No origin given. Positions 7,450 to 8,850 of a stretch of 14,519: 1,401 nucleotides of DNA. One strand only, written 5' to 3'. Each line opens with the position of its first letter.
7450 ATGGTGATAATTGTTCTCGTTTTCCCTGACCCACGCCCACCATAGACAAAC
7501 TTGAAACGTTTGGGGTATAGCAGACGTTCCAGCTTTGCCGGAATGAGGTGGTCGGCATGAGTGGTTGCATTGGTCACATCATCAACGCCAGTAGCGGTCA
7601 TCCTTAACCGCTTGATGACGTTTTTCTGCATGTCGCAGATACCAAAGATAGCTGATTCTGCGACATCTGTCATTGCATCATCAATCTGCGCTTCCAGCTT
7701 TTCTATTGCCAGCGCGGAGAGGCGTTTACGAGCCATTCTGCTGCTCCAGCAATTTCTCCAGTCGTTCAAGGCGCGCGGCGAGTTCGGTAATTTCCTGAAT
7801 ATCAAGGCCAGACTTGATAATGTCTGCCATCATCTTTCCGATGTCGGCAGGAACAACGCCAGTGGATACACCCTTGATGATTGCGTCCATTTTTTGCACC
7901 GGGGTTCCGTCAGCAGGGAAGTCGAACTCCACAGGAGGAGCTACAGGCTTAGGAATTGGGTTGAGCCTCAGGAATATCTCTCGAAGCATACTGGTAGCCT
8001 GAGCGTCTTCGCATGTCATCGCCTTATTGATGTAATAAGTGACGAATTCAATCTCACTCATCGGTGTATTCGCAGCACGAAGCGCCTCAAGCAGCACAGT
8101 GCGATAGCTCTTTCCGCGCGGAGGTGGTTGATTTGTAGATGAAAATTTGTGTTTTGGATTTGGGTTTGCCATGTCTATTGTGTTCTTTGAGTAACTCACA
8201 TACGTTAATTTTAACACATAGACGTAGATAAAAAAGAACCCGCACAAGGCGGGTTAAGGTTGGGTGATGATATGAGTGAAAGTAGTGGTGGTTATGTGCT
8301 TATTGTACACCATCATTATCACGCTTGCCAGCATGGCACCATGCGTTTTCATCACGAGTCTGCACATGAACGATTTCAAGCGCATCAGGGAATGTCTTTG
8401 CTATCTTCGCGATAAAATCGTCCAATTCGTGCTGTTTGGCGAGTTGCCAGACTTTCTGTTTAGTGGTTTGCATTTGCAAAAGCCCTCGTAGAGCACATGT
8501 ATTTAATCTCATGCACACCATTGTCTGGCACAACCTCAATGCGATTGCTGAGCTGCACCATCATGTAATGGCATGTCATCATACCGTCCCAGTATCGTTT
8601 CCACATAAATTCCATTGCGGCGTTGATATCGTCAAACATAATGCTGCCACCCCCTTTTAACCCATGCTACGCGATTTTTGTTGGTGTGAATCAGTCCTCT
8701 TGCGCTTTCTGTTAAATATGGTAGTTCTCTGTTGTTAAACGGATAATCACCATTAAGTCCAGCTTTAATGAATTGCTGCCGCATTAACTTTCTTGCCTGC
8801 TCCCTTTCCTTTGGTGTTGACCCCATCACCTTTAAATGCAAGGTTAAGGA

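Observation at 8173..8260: terS is preceded by a terminator and has no recognisable sigma70 promoter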

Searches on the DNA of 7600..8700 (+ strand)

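Call 4: search_dna_similar(query=window:7600-8700:+, collection=phages, mode=near, max_rows=25)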
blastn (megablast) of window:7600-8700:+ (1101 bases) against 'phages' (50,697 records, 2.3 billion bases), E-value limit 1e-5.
Records with a match: 166; places in all: 169; records where one place covers at least 80% of the query: 33.
Best place of each record, by identity: 95-99% 1; 90-95% 91; 80-90% 72; 60-80% 2.
By first word of the organism name: Salmonella 121; Escherichia 20; Klebsiella 14; Shigella 4; Flyfo 2; Aeromonas 2; Vibrio 2; Acinetobacter 1.
By host as written in the record: - 70; Escherichia coli 10; Klebsiella pneumoniae 9; Salmonella sp. 8; Salmonella enterica 8; Salmonella enterica subsp. enterica serovar Typhimurium 7; Klebsiella pneumoniae DA591 4; Salmonella enterica subsp. enterica serovar Typhi 3; and 32 more.
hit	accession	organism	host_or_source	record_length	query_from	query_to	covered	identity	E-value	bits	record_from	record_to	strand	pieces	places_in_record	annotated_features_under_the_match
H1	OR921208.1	Salmonella phage PJN025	Salmonella sp.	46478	1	1045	95%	91.6%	0e+0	1453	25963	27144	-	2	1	hypothetical protein (x5) | terminase large subunit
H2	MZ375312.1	Salmonella phage seszw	-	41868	93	1045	87%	90.8%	0e+0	1335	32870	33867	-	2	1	hypothetical protein (x3) | terminase large subunit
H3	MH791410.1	Salmonella phage Seszw_1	Salmonella enterica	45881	93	1045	87%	90.6%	0e+0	1260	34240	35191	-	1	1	hypothetical protein (x4) | large terminase subunit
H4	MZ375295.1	Salmonella phage seszw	-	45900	93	1045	87%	90.6%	0e+0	1260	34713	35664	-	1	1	hypothetical protein (x3) | terminase large subunit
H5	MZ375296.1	Salmonella phage seszw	-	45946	93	1045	87%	90.6%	0e+0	1260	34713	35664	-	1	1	hypothetical protein (x3) | terminase large subunit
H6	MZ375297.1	Salmonella phage seszw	-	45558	93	1045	87%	90.6%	0e+0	1260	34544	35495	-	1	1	hypothetical protein (x3) | terminase large subunit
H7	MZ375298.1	Salmonella phage seszw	-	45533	93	1045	87%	90.6%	0e+0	1260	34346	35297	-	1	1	hypothetical protein (x3) | terminase large subunit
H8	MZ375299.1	Salmonella phage seszw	-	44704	93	1045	87%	90.6%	0e+0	1260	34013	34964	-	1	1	hypothetical protein (x3) | terminase large subunit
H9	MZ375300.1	Salmonella phage seszw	-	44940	93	1045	87%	90.6%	0e+0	1260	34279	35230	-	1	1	hypothetical protein (x3) | terminase large subunit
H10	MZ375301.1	Salmonella phage seszw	-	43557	93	1045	87%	90.6%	0e+0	1260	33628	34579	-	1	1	hypothetical protein (x3) | terminase large subunit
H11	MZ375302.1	Salmonella phage seszw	-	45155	93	1045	87%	90.6%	0e+0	1260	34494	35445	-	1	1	hypothetical protein (x3) | terminase large subunit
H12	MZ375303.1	Salmonella phage seszw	-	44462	93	1045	87%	90.6%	0e+0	1260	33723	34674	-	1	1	hypothetical protein (x3) | terminase large subunit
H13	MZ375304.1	Salmonella phage seszw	-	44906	93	1045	87%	90.6%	0e+0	1260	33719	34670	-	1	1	hypothetical protein (x3) | terminase large subunit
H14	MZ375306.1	Salmonella phage seszw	-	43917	93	1045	87%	90.6%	0e+0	1260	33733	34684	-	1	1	hypothetical protein (x3) | terminase large subunit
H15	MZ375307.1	Salmonella phage seszw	-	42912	93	1045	87%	90.6%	0e+0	1260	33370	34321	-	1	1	hypothetical protein (x3) | terminase large subunit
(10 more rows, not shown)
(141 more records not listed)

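Call 7: get_annotated_region(hit=H1, flank=6000)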
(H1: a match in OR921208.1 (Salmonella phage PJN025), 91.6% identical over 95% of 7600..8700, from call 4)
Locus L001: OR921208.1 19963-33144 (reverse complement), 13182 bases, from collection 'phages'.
description: Salmonella phage PJN025, complete genome.
organism: Salmonella phage PJN025 (NCBI taxid 3110415)
taxonomy: Viruses; Duplodnaviria; Heunggongvirae; Uroviricota; Caudoviricetes; Skatevirus
host: Salmonella sp.; source: fecal water sample; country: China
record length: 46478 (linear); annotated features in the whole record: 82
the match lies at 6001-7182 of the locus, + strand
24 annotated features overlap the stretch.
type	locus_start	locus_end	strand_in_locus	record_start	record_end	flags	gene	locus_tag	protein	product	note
CDS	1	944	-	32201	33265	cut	-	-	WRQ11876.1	hypothetical protein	-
CDS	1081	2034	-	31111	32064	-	-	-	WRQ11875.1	minor capsid protein 2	-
CDS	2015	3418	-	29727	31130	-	-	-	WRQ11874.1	portal protein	-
CDS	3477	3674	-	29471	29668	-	-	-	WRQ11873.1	hypothetical protein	-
CDS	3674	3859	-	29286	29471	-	-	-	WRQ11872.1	hypothetical protein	-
CDS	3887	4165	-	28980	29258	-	-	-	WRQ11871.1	hypothetical protein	-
CDS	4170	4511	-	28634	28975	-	-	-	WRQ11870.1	hypothetical protein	-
CDS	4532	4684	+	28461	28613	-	-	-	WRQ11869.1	hypothetical protein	-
CDS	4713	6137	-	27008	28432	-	-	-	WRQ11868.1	terminase large subunit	-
CDS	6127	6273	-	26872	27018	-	-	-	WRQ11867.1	hypothetical protein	-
CDS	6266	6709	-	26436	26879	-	-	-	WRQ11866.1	hypothetical protein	-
CDS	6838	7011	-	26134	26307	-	-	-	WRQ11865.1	hypothetical protein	-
CDS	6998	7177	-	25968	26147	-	-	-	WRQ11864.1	hypothetical protein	-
CDS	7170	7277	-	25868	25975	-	-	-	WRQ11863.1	hypothetical protein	-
CDS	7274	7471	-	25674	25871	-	-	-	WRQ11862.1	hypothetical protein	-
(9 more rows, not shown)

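Call 13: search_dna_similar(query=window:8050-8420:-, collection=phages, mode=distant, max_rows=60, rows=spread)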
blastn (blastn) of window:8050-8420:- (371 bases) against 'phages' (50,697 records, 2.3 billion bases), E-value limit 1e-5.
Records with a match: 183; places in all: 188; records where one place covers at least 80% of the query: 79.
Best place of each record, by identity: 90-95% 103; 80-90% 54; 60-80% 26.
By first word of the organism name: Salmonella 128; Klebsiella 24; Escherichia 20; Shigella 4; Aeromonas 2; Vibrio 2; Flyfo 2; Acinetobacter 1.
By host as written in the record: - 70; Klebsiella pneumoniae 15; Escherichia coli 10; Salmonella enterica 9; Salmonella enterica subsp. enterica serovar Typhimurium 9; Salmonella sp. 8; Klebsiella pneumoniae DA591 4; Salmonella enterica subsp. enterica serovar Enteritidis 4; and 37 more.
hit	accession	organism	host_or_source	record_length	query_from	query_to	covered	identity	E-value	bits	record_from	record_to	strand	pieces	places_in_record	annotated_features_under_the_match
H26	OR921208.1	Salmonella phage PJN025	Salmonella sp.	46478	1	371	100%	92.0%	1e-147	527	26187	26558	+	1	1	hypothetical protein (x2)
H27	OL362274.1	Escherichia phage HC6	Escherichia coli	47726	1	371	100%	91.1%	1e-114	526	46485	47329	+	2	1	hypothetical protein (x4)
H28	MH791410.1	Salmonella phage Seszw_1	Salmonella enterica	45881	1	371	100%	90.9%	9e-142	508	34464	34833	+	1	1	hypothetical protein (x2)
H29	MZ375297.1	Salmonella phage seszw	-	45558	1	371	100%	90.9%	9e-142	508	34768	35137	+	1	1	hypothetical protein (x2)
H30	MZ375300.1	Salmonella phage seszw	-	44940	1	371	100%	90.9%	9e-142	508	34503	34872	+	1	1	hypothetical protein (x2)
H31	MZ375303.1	Salmonella phage seszw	-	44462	1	371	100%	90.9%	9e-142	508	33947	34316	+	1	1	hypothetical protein (x2)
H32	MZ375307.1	Salmonella phage seszw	-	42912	1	371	100%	90.9%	9e-142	508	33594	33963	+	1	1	hypothetical protein (x2)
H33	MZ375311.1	Salmonella phage seszw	-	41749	1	371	100%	90.9%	9e-142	508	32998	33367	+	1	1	hypothetical protein (x2)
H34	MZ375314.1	Salmonella phage seszw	-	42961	1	371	100%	90.9%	9e-142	508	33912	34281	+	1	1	hypothetical protein (x2)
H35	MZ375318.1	Salmonella phage seszw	-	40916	1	371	100%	90.9%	9e-142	508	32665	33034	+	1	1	hypothetical protein (x2)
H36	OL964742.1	Salmonella phage seszw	-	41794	1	371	100%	90.9%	9e-142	508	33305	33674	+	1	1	hypothetical protein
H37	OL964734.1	Salmonella phage seszw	-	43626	1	371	100%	90.9%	9e-142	508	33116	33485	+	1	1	hypothetical protein (x2)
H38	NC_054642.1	Salmonella phage Seszw_1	Salmonella enterica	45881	1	371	100%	90.9%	9e-142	508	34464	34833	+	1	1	hypothetical protein (x2)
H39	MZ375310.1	Salmonella phage seszw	-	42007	1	371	100%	90.6%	4e-140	503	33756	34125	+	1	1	hypothetical protein (x2)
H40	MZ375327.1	Salmonella phage seszw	-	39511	1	371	100%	90.3%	5e-139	499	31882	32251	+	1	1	hypothetical protein (x2)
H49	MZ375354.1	Salmonella phage seszw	-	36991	50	371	87%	89.8%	4e-115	420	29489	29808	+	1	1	hypothetical protein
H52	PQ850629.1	Escherichia phage SusanneMuster_Bas79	Escherichia coli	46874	79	371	79%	92.2%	1e-115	422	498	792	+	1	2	hypothetical protein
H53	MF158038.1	Shigella phage Sf11 SMD-2017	Shigella flexneri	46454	2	284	76%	84.9%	7e-80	303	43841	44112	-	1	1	hypothetical protein (x2)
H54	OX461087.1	Escherichia phage EcoIv28_Lewi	wastewater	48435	2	284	76%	82.1%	5e-69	266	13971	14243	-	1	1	record has no annotation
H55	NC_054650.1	Shigella phage DS8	Shigella flexneri strain ATCC 29903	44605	1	265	71%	82.4%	9e-66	255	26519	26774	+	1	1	hypothetical protein (x2)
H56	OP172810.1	Klebsiella phage KP591P3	Klebsiella pneumoniae DA591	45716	145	371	61%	80.0%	4e-45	187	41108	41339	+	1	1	hypothetical protein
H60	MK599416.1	Salmonella phage Akira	Salmonella enterica subsp. enterica ...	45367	1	191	51%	93.2%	2e-74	285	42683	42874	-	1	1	hypothetical protein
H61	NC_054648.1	Salmonella phage vB_Se_STGO-35-1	Salmonella enterica subsp. enterica ...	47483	1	191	51%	93.2%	2e-73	281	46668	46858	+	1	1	DUF5681 protein of unknown function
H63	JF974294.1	Aeromonas phage pIS4-A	Aeromonas sp. IS4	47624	150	371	60%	79.1%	9e-41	173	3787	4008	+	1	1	hypothetical protein (x2)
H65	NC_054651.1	Escherichia phage C1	Escherichia coli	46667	1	191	51%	91.7%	1e-69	269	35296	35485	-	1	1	hypothetical protein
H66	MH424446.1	Salmonella virus VSt472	Salmonella enterica subsp. enterica ...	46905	1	195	53%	89.3%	3e-65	253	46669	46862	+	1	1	hypothetical protein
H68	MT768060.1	Escherichia phage vB_EcoS_swi2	-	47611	1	191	51%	90.6%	7e-67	259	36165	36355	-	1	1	hypothetical protein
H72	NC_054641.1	Salmonella virus KFS-SE2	Salmonella enterica subsp. enterica ...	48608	1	191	51%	90.1%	3e-66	258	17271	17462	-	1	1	hypothetical protein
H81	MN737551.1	Salmonella phage LPSTLL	Salmonella enterica subsp. enterica ...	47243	104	284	49%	76.9%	3e-27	128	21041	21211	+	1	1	hypothetical protein | HNH endonuclease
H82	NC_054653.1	Klebsiella virus KpV2811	Klebsiella pneumoniae capsular type K1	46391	145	296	41%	71.4%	9e-9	67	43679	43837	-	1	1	hypothetical protein (x2)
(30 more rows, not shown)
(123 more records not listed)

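Call 15: get_annotated_region(hit=H27, flank=800)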
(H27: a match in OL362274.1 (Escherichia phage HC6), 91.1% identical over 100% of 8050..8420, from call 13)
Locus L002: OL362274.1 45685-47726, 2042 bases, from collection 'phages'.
description: Escherichia phage HC6, complete genome.
organism: Escherichia phage HC6 (NCBI taxid 2912292)
taxonomy: Viruses; Duplodnaviria; Heunggongvirae; Uroviricota; Caudoviricetes
host: Escherichia coli; source: raw sewage; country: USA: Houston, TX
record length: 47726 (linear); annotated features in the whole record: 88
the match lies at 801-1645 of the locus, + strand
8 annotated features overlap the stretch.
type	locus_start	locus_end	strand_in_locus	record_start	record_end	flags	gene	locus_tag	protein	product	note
CDS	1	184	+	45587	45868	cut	-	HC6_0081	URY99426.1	EaE protein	-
CDS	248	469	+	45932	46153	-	-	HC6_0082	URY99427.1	hypothetical protein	-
CDS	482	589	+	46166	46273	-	-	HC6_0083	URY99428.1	hypothetical protein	-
CDS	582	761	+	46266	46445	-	-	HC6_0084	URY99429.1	hypothetical protein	-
CDS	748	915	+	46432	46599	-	-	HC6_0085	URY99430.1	hypothetical protein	-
CDS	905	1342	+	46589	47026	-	-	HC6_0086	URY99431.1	hypothetical protein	-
CDS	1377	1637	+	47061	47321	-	-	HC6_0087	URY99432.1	hypothetical protein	-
CDS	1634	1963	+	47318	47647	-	-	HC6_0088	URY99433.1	hypothetical protein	-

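Call 16: get_annotated_region(hit=H28, flank=800)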
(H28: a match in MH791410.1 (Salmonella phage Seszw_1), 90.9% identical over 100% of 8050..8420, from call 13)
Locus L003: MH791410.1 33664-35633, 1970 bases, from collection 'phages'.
description: UNVERIFIED: Salmonella phage Seszw_1, complete genome.
organism: Salmonella phage Seszw_1 (NCBI taxid 2479482)
taxonomy: Viruses; Duplodnaviria; Heunggongvirae; Uroviricota; Caudoviricetes; Skatevirus; Skatevirus Seszw1
host: Salmonella enterica; source: seawater; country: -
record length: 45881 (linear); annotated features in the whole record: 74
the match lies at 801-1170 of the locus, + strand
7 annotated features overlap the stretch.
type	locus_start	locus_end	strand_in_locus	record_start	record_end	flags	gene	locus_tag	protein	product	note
CDS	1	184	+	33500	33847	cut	-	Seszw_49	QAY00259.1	hypothetical protein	hypothetical protein VIP0051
CDS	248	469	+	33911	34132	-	-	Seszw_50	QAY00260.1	hypothetical protein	-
CDS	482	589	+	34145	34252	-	-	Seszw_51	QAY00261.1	hypothetical protein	-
CDS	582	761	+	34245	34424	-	-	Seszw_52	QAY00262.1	hypothetical protein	-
CDS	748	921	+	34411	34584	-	-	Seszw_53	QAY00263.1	hypothetical protein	-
CDS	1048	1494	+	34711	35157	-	-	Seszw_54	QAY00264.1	hypothetical protein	hypothetical protein VPRG 00041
CDS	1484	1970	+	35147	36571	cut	-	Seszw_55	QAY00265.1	large terminase subunit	-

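Call 17: get_annotated_region(hit=H52, flank=800)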
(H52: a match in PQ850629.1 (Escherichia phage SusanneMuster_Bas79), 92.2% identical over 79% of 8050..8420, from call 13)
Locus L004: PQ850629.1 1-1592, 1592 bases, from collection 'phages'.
description: Escherichia phage SusanneMuster_Bas79, complete genome.
organism: Escherichia phage SusanneMuster_Bas79 (NCBI taxid 3398436)
taxonomy: Viruses; Duplodnaviria; Heunggongvirae; Uroviricota; Caudoviricetes
host: Escherichia coli; source: sewage plant inflow; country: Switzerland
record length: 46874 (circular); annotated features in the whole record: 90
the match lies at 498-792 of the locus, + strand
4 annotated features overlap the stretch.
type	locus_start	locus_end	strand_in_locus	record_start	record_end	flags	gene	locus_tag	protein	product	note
CDS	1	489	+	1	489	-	-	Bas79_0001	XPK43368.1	HNH endonuclease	RNA and nucleotide metabolism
CDS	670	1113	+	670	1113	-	-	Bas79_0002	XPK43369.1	hypothetical protein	-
CDS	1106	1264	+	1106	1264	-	-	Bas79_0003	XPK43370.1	hypothetical protein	-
CDS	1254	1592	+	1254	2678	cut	-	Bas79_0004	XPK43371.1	terminase large subunit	head and packaging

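Call 18: get_annotated_region(hit=H53, flank=800)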
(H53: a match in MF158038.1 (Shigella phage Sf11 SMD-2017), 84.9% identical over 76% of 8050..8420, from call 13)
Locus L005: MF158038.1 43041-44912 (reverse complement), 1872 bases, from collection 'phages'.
description: Shigella phage Sf11 SMD-2017, complete genome.
organism: Shigella phage Sf11 SMD-2017 (NCBI taxid 2282196)
taxonomy: Viruses; Duplodnaviria; Heunggongvirae; Uroviricota; Caudoviricetes; Cedarrivervirus; Cedarrivervirus Sf11
host: Shigella flexneri; source: river sediment, Red Cedar River; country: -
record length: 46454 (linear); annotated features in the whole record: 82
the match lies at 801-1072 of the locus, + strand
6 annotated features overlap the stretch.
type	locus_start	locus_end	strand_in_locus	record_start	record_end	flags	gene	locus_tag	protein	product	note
CDS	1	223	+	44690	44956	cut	-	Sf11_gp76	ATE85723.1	hypothetical protein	hypothetical protein; gp76; similar to phage vB-SenS_Sasha gp79; family of bacteriophage lambda xis proteins; pfam07131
CDS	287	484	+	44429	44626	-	-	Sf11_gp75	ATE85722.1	hypothetical protein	hypothetical protein; gp75; similar to Enterobacter hormaechei protein WP_047717708.1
CDS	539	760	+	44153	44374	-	-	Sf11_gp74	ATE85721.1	hypothetical protein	hypothetical protein; gp74; similar to phage IME207 gp93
CDS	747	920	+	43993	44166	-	-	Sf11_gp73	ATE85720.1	hypothetical protein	hypothetical protein; gp73; similar to phage IME207 gp94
CDS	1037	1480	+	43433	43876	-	-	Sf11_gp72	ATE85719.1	hypothetical protein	hypothetical protein; gp72; similar to phage Vi II-E1 VIP0001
CDS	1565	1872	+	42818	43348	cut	-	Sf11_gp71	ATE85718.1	DNA-binding domain-containing protein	DNA-binding domain-containing protein; gp71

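Call 19: get_annotated_region(hit=H55, flank=800)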
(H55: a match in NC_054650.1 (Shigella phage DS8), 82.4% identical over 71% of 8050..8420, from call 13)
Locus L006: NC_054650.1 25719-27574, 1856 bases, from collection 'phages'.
description: Shigella phage DS8, complete genome.
organism: Shigella phage DS8 (NCBI taxid 2565502)
taxonomy: Viruses; Duplodnaviria; Heunggongvirae; Uroviricota; Caudoviricetes; Deseoctovirus; Deseoctovirus DS8
host: Shigella flexneri strain ATCC 29903; source: -; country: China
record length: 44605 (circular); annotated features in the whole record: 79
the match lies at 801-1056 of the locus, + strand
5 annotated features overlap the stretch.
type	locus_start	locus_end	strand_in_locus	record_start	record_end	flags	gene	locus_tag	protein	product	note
CDS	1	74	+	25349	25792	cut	-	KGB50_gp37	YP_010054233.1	hypothetical protein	-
CDS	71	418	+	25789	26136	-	-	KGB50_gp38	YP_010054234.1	hypothetical protein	-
CDS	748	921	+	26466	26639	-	-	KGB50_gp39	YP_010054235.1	hypothetical protein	-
CDS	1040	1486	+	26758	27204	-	-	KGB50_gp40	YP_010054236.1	hypothetical protein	-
CDS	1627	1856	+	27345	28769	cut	-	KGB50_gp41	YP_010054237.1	terminase large subunit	Initiation of packaging of double-stranded viral DNA involves the specific interaction of the prohead with viral DNA in ...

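Call 20: get_annotated_region(hit=H56, flank=800)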
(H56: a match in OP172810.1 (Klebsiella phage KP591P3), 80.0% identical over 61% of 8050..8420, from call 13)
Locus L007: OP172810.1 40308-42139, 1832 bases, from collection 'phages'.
description: Klebsiella phage KP591P3, complete genome.
organism: Klebsiella phage KP591P3 (NCBI taxid 2968666)
taxonomy: Viruses; Duplodnaviria; Heunggongvirae; Uroviricota; Caudoviricetes
host: Klebsiella pneumoniae DA591; source: municipal sewage; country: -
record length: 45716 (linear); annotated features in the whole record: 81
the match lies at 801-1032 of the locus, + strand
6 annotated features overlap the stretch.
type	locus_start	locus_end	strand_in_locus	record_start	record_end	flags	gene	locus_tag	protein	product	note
CDS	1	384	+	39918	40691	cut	-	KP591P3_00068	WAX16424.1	hypothetical protein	-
CDS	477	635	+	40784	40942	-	-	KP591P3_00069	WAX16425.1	hypothetical protein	-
CDS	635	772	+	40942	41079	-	-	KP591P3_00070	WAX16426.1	hypothetical protein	-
CDS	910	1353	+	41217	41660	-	-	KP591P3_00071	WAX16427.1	hypothetical protein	-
CDS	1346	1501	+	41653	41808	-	-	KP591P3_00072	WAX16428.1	hypothetical protein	-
CDS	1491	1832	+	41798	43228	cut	-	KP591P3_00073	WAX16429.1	terminase large subunit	terminase, large subunit gp2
